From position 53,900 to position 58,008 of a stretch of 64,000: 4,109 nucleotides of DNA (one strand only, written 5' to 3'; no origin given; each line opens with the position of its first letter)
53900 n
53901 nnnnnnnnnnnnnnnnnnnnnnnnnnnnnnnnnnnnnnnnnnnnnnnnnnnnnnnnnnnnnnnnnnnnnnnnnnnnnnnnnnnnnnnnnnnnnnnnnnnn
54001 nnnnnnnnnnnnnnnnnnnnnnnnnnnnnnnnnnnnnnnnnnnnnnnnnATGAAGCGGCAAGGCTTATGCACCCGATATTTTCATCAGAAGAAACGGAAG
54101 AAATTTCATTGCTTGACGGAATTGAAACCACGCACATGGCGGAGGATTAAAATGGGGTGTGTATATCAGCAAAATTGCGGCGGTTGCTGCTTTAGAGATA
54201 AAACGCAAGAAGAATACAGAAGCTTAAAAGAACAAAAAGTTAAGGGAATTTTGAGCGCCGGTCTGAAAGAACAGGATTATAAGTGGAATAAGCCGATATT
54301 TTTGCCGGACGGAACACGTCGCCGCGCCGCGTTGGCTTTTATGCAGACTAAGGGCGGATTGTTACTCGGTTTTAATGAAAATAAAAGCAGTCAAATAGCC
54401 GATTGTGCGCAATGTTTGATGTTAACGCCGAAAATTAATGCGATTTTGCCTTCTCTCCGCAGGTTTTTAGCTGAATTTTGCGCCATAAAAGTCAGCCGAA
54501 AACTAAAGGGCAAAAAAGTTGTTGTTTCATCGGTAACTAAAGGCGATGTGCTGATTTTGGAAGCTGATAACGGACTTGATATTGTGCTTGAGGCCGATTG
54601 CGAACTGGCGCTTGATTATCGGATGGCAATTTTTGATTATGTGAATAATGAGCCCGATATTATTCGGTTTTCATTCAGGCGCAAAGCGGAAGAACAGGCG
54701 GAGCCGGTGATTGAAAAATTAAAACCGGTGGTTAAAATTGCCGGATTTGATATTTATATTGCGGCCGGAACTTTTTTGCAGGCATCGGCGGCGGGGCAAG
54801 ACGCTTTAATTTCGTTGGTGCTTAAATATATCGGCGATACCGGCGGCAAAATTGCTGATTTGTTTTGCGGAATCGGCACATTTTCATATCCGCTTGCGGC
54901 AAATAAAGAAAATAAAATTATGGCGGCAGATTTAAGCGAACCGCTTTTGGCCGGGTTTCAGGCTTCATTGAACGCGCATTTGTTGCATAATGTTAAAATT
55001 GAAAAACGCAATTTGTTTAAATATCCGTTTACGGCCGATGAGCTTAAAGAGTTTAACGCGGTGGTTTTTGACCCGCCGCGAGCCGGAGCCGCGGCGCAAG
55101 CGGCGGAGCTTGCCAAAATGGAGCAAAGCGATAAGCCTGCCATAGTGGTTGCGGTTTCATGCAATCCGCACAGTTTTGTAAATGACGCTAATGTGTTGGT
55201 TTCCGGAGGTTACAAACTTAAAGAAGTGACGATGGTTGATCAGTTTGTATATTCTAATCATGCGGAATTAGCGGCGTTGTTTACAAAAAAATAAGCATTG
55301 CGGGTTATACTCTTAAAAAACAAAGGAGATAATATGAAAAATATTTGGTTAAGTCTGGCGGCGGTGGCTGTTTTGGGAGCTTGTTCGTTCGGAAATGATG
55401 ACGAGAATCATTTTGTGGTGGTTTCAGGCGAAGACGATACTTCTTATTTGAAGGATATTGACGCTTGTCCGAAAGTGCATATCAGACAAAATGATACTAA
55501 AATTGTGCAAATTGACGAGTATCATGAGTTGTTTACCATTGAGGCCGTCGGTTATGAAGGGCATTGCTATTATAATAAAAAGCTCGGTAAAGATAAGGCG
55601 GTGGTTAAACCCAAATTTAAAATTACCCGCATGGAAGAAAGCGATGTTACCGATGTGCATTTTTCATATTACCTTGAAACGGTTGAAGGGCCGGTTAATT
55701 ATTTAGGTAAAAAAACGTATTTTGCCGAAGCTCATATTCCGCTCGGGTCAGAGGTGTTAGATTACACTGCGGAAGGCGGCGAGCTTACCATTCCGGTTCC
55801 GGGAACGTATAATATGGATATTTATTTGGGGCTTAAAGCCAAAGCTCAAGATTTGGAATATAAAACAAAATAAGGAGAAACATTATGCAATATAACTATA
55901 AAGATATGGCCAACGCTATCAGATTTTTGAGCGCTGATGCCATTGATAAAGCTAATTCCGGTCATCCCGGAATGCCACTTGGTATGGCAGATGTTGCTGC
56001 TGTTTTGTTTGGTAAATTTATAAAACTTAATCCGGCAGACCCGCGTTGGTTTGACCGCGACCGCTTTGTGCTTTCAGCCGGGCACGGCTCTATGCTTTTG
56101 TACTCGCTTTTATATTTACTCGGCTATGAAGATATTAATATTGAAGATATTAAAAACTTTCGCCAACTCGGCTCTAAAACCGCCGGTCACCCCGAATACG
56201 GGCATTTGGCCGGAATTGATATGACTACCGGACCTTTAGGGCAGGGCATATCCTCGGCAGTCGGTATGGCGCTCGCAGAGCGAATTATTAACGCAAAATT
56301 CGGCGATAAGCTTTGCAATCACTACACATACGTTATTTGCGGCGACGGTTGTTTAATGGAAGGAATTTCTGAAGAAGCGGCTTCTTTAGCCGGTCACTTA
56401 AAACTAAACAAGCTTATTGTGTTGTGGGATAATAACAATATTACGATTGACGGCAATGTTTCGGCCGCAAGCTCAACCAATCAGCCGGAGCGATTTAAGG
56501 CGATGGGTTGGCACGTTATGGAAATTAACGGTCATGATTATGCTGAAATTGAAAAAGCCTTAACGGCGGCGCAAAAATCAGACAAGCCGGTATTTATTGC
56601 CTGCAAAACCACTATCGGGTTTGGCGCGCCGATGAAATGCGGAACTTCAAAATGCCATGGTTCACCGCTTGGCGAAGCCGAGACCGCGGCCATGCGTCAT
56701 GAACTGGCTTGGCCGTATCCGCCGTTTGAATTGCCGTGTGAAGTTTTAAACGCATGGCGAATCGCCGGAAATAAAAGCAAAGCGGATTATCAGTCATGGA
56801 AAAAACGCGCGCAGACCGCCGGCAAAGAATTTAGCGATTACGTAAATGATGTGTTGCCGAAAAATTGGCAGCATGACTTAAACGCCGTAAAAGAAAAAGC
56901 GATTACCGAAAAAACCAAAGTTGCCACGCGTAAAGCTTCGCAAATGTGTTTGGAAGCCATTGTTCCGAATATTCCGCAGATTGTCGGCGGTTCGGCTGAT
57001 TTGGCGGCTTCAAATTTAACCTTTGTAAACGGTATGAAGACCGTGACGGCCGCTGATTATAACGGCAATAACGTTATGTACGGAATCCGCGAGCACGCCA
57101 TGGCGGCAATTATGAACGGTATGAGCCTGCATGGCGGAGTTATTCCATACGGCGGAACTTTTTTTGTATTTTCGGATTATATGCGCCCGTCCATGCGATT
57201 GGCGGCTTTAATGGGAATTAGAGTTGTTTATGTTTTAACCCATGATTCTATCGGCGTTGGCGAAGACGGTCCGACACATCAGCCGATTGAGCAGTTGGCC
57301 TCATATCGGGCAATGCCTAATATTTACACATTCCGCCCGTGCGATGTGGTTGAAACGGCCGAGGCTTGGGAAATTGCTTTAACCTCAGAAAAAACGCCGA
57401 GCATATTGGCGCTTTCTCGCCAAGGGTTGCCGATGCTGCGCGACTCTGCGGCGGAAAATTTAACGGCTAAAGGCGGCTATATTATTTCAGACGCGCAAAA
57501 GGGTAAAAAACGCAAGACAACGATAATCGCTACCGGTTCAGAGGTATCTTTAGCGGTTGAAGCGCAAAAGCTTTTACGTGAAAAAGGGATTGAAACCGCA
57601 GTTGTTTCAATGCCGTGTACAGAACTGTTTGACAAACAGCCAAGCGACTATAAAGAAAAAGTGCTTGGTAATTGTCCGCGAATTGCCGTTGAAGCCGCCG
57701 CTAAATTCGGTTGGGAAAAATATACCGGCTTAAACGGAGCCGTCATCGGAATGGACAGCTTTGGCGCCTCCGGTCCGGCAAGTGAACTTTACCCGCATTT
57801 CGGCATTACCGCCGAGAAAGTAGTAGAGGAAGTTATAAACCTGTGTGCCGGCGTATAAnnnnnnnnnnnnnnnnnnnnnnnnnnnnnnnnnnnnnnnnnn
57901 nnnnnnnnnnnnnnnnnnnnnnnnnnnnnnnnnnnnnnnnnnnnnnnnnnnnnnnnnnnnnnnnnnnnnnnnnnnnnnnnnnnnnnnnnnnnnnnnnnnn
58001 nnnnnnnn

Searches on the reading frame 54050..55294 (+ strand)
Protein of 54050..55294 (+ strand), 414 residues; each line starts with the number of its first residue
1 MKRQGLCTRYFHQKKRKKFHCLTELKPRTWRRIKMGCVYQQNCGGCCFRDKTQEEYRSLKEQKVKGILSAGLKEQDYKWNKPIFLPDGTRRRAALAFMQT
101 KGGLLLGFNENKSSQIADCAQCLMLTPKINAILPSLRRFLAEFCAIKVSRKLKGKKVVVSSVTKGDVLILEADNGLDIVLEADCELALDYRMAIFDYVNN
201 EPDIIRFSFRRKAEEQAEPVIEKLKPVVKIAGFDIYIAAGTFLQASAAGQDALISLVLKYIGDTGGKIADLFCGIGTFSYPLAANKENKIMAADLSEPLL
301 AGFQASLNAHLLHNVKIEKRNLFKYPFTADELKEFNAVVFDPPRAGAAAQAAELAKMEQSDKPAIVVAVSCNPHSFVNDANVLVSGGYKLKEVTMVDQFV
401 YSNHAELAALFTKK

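Call 13: search_protein_families(library=pfam, proteins=[window:54050-55294:+], max_evalue=0.00001)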
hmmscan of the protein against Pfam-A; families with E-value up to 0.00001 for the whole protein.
window:54050-55294:+ (414 aa): 2 families
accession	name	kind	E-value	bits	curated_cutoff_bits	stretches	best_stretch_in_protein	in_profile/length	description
PF05958.17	tRNA_U5-meth_tr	-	8.3e-17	61.7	23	1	237-413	174-356/357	tRNA (Uracil-5-)-methyltransferase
PF13847.12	Methyltransf_31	-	6.7e-06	26.3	27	0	265-372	4-113/145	Methyltransferase domain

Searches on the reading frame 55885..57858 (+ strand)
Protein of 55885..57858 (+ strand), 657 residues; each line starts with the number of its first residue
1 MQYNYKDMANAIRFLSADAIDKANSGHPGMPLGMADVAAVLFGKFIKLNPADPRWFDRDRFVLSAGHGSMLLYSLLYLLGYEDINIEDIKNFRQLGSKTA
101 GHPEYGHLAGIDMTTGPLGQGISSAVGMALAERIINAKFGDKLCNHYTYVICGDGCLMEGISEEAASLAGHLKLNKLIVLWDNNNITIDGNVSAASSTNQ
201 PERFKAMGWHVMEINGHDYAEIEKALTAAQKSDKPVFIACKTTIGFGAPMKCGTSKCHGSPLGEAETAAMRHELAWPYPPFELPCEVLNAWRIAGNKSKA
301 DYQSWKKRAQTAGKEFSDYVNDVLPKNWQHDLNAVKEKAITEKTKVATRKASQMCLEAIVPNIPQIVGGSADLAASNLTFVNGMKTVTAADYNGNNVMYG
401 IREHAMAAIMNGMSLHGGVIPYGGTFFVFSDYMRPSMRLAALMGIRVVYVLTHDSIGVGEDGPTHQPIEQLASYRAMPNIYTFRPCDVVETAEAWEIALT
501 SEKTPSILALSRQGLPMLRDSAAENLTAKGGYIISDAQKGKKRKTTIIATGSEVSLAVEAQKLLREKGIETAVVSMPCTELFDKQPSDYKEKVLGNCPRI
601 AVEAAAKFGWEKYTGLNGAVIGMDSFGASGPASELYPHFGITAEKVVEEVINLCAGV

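Call 13: search_protein_families(library=pfam, proteins=[window:55885-57858:+], max_evalue=0.00001)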
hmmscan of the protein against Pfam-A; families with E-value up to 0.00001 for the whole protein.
window:55885-57858:+ (657 aa): 7 families
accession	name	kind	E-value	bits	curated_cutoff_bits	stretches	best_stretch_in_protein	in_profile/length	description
PF00456.26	Transketolase_N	-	9.2e-132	439.5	22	1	6-318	3-320/334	Transketolase, thiamine diphosphate binding domain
PF02779.29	Transket_pyr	-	1.8e-55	187.7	27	1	345-516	2-173/174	Transketolase, pyrimidine binding domain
PF22613.1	Transketolase_C_1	-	1.8e-41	141.3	27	1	530-642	1-113/113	Transketolase-like TK C-terminal domain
PF02780.25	Transketolase_C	-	3.3e-14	53.3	25.9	1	541-646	8-124/124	Transketolase, C-terminal domain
PF13292.11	DXP_synthase_N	-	1.8e-08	34.4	21.2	0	113-197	108-184/274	1-deoxy-D-xylulose-5-phosphate synthase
PF02775.26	TPP_enzyme_C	-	1.5e-06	28.5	21.9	1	113-239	25-150/151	Thiamine pyrophosphate enzyme, C-terminal TPP binding domain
PF00676.26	E1_dh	-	4.5e-06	26.3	22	1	114-231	99-209/300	Dehydrogenase E1 component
